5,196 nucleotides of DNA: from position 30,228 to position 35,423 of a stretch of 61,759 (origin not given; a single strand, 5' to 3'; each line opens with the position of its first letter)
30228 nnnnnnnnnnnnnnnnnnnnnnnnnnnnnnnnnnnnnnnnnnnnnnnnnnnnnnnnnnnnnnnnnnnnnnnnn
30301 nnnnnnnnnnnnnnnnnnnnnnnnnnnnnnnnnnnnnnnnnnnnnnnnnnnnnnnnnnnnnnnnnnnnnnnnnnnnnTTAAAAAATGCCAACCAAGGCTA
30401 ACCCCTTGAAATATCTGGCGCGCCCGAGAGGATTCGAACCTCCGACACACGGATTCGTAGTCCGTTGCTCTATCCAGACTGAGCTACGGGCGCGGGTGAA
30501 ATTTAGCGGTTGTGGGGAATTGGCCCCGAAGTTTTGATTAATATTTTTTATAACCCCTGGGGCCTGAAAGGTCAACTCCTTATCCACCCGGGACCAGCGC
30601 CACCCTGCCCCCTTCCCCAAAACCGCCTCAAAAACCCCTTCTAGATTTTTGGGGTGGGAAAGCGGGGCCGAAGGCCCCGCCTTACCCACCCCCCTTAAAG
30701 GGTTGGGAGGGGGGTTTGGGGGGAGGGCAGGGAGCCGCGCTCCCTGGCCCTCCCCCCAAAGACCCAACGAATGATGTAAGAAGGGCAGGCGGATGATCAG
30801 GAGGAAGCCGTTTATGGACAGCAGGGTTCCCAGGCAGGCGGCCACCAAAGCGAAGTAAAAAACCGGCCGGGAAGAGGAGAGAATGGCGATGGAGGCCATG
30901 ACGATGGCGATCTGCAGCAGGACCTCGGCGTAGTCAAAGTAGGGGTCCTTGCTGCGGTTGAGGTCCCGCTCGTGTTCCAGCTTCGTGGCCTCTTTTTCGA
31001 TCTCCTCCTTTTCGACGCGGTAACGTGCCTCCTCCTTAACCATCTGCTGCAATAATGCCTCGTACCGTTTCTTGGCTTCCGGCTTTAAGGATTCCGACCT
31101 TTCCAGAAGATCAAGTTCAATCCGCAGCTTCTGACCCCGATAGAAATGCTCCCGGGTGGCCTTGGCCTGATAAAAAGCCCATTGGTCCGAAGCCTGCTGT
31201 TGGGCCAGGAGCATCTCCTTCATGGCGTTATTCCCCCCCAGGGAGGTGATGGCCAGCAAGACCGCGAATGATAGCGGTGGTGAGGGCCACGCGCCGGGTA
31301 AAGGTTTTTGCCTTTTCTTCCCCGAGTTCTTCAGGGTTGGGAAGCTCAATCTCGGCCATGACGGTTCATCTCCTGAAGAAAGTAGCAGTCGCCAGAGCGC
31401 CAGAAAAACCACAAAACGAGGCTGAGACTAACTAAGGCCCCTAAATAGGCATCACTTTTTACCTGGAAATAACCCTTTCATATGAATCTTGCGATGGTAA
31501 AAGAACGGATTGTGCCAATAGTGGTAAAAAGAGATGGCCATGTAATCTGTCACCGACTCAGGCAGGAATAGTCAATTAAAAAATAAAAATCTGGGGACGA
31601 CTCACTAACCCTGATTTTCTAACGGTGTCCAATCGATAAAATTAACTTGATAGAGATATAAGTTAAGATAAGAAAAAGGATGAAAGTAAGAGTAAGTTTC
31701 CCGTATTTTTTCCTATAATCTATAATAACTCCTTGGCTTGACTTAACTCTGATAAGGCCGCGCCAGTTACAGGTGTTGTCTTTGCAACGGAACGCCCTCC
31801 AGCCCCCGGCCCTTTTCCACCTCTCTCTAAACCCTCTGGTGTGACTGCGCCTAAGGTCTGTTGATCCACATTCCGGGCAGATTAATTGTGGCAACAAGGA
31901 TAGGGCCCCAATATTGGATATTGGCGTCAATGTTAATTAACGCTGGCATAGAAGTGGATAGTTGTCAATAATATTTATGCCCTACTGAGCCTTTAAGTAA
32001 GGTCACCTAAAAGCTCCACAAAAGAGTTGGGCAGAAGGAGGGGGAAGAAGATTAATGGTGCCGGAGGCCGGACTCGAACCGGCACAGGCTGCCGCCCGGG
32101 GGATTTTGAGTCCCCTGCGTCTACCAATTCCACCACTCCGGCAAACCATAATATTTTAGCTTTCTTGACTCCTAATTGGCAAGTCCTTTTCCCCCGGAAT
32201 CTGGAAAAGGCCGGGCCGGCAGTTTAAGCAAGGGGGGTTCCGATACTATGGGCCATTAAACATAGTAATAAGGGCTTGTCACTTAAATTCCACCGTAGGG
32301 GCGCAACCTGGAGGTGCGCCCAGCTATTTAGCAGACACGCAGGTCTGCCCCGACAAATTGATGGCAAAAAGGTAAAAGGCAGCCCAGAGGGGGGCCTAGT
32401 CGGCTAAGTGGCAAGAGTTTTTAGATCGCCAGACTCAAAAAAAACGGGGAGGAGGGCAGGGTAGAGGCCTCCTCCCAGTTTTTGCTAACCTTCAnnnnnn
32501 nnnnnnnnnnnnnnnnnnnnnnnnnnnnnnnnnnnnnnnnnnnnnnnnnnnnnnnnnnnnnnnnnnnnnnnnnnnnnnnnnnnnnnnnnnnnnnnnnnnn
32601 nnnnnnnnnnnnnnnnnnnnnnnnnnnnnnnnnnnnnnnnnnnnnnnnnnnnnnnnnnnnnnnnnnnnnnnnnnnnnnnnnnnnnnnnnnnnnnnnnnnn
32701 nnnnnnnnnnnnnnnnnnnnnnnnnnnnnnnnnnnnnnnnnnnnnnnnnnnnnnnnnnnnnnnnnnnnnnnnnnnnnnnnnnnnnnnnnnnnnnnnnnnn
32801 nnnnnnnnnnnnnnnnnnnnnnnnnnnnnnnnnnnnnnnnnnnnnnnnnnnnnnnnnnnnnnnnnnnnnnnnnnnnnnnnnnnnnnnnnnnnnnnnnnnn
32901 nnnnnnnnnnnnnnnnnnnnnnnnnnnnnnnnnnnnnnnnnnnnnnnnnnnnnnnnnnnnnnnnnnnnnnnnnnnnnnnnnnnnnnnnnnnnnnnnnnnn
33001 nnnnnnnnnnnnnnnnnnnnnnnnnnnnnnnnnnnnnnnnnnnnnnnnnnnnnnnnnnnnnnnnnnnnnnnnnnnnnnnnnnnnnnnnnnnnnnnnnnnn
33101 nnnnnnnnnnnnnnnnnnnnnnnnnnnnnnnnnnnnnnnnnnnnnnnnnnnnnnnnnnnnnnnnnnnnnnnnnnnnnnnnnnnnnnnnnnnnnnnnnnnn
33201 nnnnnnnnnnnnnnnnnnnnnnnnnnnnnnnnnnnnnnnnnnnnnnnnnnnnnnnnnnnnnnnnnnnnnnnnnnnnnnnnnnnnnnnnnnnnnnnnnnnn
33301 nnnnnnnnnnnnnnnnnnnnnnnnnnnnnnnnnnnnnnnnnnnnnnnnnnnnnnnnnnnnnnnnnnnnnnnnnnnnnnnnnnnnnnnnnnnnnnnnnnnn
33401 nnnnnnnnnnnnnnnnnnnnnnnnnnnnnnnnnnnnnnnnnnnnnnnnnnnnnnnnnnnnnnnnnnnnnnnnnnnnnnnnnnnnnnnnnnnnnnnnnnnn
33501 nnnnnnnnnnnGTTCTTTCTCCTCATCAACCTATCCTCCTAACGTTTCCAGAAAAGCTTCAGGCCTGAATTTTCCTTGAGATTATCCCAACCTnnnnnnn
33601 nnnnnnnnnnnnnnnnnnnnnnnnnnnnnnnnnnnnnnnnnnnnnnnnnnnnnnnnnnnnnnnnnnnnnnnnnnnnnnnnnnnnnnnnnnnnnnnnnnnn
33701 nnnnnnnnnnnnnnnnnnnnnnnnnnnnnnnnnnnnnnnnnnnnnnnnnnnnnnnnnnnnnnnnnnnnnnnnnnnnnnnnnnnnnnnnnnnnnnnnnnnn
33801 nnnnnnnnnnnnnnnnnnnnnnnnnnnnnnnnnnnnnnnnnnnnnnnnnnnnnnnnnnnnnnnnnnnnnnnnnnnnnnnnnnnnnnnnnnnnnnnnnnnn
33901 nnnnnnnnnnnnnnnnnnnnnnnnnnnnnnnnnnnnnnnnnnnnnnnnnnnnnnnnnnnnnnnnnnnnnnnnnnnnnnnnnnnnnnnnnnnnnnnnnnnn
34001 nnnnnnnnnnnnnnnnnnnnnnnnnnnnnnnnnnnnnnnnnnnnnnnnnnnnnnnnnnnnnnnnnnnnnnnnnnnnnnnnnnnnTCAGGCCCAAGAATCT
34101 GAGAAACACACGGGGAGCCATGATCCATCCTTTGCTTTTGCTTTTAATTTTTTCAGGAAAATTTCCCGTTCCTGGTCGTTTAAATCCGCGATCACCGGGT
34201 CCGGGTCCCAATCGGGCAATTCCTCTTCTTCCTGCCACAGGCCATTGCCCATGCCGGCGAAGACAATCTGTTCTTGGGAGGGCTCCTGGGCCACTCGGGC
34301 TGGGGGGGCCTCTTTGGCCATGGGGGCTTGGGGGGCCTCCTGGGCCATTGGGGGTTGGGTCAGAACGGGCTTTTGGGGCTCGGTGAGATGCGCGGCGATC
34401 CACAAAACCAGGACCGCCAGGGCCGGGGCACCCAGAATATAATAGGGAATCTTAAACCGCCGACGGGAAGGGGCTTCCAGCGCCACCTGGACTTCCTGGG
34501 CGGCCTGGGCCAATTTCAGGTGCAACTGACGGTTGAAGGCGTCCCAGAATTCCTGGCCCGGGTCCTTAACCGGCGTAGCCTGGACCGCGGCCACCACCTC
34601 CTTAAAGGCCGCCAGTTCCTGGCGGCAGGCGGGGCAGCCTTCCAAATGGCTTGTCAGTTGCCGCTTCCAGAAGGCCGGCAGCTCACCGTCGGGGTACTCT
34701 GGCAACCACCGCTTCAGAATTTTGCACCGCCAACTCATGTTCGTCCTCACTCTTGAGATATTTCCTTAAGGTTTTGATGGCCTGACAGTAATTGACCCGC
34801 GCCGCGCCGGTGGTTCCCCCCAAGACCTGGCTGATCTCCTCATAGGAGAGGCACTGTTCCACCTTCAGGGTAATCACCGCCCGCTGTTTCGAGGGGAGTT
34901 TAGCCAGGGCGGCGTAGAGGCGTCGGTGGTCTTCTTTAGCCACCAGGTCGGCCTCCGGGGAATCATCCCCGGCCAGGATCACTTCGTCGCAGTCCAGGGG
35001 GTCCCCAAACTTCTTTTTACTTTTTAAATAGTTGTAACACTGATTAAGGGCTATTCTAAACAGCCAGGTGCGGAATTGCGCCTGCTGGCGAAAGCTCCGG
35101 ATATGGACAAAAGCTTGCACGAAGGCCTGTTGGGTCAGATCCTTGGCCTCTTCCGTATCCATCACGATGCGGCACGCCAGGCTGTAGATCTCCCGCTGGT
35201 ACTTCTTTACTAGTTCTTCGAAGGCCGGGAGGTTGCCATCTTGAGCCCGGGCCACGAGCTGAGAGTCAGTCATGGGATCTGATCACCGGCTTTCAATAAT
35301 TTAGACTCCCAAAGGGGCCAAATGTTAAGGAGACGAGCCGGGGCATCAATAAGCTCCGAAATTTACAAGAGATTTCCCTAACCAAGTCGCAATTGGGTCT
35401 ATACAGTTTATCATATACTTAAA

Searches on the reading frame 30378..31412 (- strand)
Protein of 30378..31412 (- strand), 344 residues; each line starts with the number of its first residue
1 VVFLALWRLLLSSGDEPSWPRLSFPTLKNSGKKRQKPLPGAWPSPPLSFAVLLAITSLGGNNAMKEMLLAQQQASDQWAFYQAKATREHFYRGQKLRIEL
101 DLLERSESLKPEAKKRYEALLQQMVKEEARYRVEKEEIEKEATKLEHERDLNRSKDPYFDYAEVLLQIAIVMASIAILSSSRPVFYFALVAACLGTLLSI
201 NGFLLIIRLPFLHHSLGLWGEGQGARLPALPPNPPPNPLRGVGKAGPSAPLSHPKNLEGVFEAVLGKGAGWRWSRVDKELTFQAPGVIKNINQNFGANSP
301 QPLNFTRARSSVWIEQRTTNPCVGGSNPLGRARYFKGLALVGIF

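Call 23: search_protein_families(library=pfam, proteins=[window:30378-31412:-], max_evalue=0.001)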
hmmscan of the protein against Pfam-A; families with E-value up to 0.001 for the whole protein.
window:30378-31412:- (344 aa): 1 family
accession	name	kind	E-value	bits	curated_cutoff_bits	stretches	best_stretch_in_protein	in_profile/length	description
PF14235.11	DUF4337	-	3e-45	154.7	27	1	49-203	11-161/161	Domain of unknown function (DUF4337)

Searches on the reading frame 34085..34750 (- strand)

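Call 23: search_protein_families(library=pfam, proteins=[window:34085-34750:-], max_evalue=0.001)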
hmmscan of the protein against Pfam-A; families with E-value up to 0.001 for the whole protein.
window:34085-34750:- (221 aa): 1 family
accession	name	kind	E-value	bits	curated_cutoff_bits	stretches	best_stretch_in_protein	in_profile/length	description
PF13490.11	zf-HC2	-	1.6e-07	31.7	22.2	1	9-43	1-35/35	Putative zinc-finger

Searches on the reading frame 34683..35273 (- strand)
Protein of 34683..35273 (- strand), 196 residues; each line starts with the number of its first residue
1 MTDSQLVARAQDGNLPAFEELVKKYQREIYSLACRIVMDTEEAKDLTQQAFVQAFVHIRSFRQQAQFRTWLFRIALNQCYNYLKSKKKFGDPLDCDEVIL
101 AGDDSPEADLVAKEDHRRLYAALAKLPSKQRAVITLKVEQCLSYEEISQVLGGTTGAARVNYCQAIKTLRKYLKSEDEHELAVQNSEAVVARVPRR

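Call 23: search_protein_families(library=pfam, proteins=[window:34683-35273:-], max_evalue=0.001)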
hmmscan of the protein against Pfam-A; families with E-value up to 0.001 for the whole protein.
window:34683-35273:- (196 aa): 4 families
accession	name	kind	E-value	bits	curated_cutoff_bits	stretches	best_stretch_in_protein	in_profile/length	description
PF04542.20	Sigma70_r2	-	4.4e-17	62.1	24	1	21-88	1-70/71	Sigma-70 region 2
PF08281.18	Sigma70_r4_2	-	1.3e-12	47.5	25.7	1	117-169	2-54/54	Sigma-70, region 4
PF04545.22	Sigma70_r4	-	2.5e-06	27.3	24.1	1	122-171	1-50/50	Sigma-70, region 4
PF12645.13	HTH_16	-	0.00067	20.2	22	0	6-47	3-50/65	Helix-turn-helix domain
